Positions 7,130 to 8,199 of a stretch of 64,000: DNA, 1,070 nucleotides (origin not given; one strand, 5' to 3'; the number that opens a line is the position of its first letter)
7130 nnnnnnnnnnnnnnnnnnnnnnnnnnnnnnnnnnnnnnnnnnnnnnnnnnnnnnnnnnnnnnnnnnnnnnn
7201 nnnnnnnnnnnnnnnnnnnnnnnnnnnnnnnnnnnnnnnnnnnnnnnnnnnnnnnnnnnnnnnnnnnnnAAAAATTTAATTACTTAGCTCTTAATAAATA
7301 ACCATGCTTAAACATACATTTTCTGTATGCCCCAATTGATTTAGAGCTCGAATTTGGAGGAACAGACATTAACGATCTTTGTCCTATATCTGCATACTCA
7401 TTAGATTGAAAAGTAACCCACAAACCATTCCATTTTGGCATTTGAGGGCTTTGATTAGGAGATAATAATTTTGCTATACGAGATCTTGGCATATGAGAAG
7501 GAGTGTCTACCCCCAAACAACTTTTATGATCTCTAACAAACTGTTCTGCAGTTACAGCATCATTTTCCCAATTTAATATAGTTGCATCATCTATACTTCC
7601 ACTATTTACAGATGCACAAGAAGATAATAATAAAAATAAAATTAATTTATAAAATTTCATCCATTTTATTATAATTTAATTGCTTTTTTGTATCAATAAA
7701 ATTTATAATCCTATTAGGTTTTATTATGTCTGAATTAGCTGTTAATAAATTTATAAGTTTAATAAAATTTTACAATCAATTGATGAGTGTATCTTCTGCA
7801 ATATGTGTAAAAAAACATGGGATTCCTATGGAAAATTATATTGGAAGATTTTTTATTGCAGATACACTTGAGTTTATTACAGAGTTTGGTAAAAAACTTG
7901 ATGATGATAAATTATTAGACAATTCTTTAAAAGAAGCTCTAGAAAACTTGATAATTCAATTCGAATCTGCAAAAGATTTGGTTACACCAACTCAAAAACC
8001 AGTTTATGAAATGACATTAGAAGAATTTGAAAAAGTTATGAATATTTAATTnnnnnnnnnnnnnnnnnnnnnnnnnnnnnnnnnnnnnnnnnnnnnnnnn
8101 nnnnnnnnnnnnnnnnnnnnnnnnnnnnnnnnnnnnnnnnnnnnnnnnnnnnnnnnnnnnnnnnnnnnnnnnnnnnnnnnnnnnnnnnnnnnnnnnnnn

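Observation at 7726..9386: Secretin-like lipoprotein with an upstream partner next to lolCD; candidate outer-membrane channel for the distant PilB/PilC-like genes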

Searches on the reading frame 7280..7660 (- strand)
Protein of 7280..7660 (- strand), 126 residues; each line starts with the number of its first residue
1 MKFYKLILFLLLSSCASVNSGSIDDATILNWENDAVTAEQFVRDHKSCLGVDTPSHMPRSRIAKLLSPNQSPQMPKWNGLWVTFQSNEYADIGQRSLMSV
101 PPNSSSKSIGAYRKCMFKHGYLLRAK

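Call 3: search_protein_families(library=pfam, proteins=[window:7280-7660:-], max_evalue=1)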
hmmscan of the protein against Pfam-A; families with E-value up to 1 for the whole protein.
window:7280-7660:- (126 aa): 1 family
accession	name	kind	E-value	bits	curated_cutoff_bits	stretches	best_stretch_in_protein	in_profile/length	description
PF05051.18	COX17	-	0.011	16.4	24.9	0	107-121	31-45/47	Cytochrome C oxidase copper chaperone (COX17)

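Call 4: search_protein_families(library=ncbifam, proteins=[window:7280-7660:-], max_evalue=1)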
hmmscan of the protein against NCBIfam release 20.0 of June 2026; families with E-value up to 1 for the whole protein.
window:7280-7660:- (126 aa): 0 families

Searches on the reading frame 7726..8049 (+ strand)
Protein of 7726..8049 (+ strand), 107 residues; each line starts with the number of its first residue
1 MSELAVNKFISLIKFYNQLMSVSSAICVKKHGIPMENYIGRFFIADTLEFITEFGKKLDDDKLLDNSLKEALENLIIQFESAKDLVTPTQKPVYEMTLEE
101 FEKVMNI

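Call 3: search_protein_families(library=pfam, proteins=[window:7726-8049:+], max_evalue=1)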
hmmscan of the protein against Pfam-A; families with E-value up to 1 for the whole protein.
window:7726-8049:+ (107 aa): 0 families

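Call 4: search_protein_families(library=ncbifam, proteins=[window:7726-8049:+], max_evalue=1)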
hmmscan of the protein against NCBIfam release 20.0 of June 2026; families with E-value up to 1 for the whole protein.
window:7726-8049:+ (107 aa): 0 families

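Call 66: search_solved_structures(query=A5, max_evalue=10)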
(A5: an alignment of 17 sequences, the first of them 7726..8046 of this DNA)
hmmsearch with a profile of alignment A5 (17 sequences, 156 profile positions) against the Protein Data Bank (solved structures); distinct sequences matched with E-value up to 10: 17.
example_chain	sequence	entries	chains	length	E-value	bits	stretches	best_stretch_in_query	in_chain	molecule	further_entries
5z8q_A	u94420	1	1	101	0.016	18.4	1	49-108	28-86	Heat shock protein SSA1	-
8fjg_A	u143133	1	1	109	0.085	16.1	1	46-114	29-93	H12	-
7p7q_0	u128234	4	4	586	0.11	15.7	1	44-129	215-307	ARE-ABC-F family resistance factor PoxtA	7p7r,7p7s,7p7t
4zry_B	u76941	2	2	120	0.35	14.1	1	80-135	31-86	Keratin, type II cytoskeletal 1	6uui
7p4v_A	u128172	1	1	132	0.58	13.3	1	5-67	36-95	GlnK1 from Methanothermococcus thermolithotrophicus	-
1gk4_A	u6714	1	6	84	0.71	13.1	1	70-120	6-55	VIMENTIN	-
9esh_X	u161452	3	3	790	0.72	13.1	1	49-112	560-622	Pre-mRNA-splicing factor cwf3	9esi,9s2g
6vfn_A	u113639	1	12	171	0.77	13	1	36-80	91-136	Spermidine N1-acetyltransferase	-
1ya9_A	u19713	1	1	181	1.1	12.4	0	45-96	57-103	Apolipoprotein E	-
8uzp_M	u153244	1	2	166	1.4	12.1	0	45-98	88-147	stem_mimetic_01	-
2l7b_A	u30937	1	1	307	2.4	11.4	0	46-89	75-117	Apolipoprotein E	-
2nrj_A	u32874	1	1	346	3.6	10.8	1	43-109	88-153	Hbl B protein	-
9om3_B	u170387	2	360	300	3.8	10.7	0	78-127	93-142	C3-A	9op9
8qae_A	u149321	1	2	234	3.8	10.7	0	70-122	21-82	sc-apCC-6-SLLA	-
4uos_A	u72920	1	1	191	4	10.6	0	72-124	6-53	DESIGNED HELICAL BUNDLE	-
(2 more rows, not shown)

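Call 72: predict_structure(protein=window:7726-8046:+)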
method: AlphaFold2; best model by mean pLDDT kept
length: 107 residues; sequences in the alignment: 1
mean_pLDDT: 71.3   pTM: 0.52
mean pLDDT of the five models: 71.3, 67.4, 62.9, 59.5, 57.4
residues with pLDDT >= 90: 0; 70-90: 56; 50-70: 51; < 50: 0
segments of 3 or more residues with pLDDT < 50: none
pLDDT, mean of each block of 10 residues (from residue 1): 80 77 62 59 64 85 87 80 60 66 62
secondary structure, 60 per line:
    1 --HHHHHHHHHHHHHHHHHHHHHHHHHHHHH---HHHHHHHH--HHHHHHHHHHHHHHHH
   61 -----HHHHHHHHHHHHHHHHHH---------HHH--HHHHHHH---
elements in order: H3-31 H35-42 H45-60 H66-83 H98-104
